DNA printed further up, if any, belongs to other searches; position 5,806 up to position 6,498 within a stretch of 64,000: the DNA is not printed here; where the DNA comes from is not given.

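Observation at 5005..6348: Membrane-tethered sigma-54 activator with no receiver or sensor domain, embedded in the pilus operon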

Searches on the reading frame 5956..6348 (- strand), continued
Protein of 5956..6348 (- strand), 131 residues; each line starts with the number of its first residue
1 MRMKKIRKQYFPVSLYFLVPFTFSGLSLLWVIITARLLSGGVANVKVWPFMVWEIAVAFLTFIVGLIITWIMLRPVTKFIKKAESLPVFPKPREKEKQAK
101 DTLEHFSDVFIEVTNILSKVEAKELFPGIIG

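Call 64: find_encoding_contigs(protein=P0162, flank=10000, max_places=2)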
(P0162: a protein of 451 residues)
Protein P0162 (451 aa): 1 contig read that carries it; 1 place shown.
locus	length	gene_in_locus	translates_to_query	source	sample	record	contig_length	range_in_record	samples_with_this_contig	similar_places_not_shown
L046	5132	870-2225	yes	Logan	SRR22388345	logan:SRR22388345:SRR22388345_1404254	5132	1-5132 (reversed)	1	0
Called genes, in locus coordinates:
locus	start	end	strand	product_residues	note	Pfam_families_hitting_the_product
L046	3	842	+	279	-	?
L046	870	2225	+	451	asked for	PF00158:Sigma54_activat, PF14532:Sigma54_activ_2, PF25601:AAA_lid_14, PF02954:HTH_8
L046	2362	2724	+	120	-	PF07963:N_methyl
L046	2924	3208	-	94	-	-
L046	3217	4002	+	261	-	PF02517:Rce1-like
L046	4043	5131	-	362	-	?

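Call 76: predict_structure(alignment_id=A2)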
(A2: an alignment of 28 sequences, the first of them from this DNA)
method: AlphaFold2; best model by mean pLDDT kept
length: 131 residues; sequences in the alignment: 28
mean_pLDDT: 68.6   pTM: 0.39
mean pLDDT of the five models: 68.6, 64.9, 64.2, 62.1, 58.3
residues with pLDDT >= 90: 0; 70-90: 64; 50-70: 56; < 50: 11
segments of 3 or more residues with pLDDT < 50: 1-3, 93-96
pLDDT, mean of each block of 10 residues (from residue 1): 52 71 84 77 68 84 85 76 67 50 60 65 56 46
secondary structure, 60 per line:
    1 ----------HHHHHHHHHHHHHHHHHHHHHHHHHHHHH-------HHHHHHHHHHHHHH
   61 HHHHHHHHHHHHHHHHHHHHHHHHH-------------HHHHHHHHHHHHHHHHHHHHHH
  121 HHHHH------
elements in order: H11-39 H47-85 H99-125

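Call 78: fold_search(model_id=the predicted structure, library=pdb)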
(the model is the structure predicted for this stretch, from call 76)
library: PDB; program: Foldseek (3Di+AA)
matches with E <= 10: 16; with E <= 0.001: 0
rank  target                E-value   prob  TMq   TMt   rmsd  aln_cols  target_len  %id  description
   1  9o40_A                3.4e+00  0.21  0.34  0.22   6.3        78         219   13  cryo-EM structure of TolQR conformation1 in SMA nanodiscs (released 2025-12-17)
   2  9nyd_B                4.1e+00  0.14  0.28  0.15   7.0        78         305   13  Cryo-EM structure of the glycosyltransferase GtrB in the pre-catalysis and product-bound state (released 2025-12-17)
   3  9g60_A                4.1e+00  0.07  0.26  0.13  17.0       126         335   13  CryoEM structure of human rho1 GABAA receptor in complex with muscimol and neurosteroid THDOC in the primed state (released 2025-07-30)
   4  9nyd_A                4.4e+00  0.09  0.26  0.13   7.5        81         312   15  Cryo-EM structure of the glycosyltransferase GtrB in the pre-catalysis and product-bound state (released 2025-12-17)
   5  8ivz_A                4.4e+00  0.08  0.23  0.20   6.7        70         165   20  Crystal structure of talin R7 in complex with KANK1 KN motif (released 2023-11-08)
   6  8rh9_A                4.7e+00  0.06  0.23  0.13  16.6       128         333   12  CryoEM structure of human rho1 GABAA receptor in complex with pregnenolone sulfate (released 2024-08-28)
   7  9nyd_C                5.1e+00  0.10  0.28  0.14   7.2        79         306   14  Cryo-EM structure of the glycosyltransferase GtrB in the pre-catalysis and product-bound state (released 2025-12-17)
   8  8oqa_A                5.1e+00  0.06  0.24  0.13  17.1       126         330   13  CryoEM structure of human rho1 GABAA receptor in complex with GABA and picrotoxin (released 2023-08-30)
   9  6s7p                  5.4e+00  0.06  0.21  0.04   7.7        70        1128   16  Nucleotide bound ABCB4 (released 2019-12-25)
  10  9g5r_A                5.4e+00  0.05  0.23  0.12  17.4       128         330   14  CryoEM structure of human rho1 GABAA receptor in complex with muscimol in the intermediate state (released 2025-07-30)
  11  9fre_A                5.4e+00  0.05  0.26  0.14  17.0       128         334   14  CryoEM structure of human rho1 GABAA receptor in complex with THIP (released 2025-07-02)
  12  3g6b_B                5.8e+00  0.10  0.30  0.20  14.4       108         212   15  Crystal structure of a Soluble Chemoreceptor from Thermotoga maritima Asn217Ile mutant (released 2009-07-28)
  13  9j9g                  6.2e+00  0.09  0.17  0.03   6.3        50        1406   18  Bovine ABCC1 conformation 2 (released 2025-09-03)
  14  8oq6_A                6.6e+00  0.04  0.24  0.13  16.8       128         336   13  CryoEM structure of human rho1 GABAA receptor apo state (released 2023-08-30)
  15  3g67_B                7.1e+00  0.08  0.30  0.20  14.4       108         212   15  Crystal Structure of a Soluble Chemoreceptor from Thermotoga maritima (released 2009-07-28)
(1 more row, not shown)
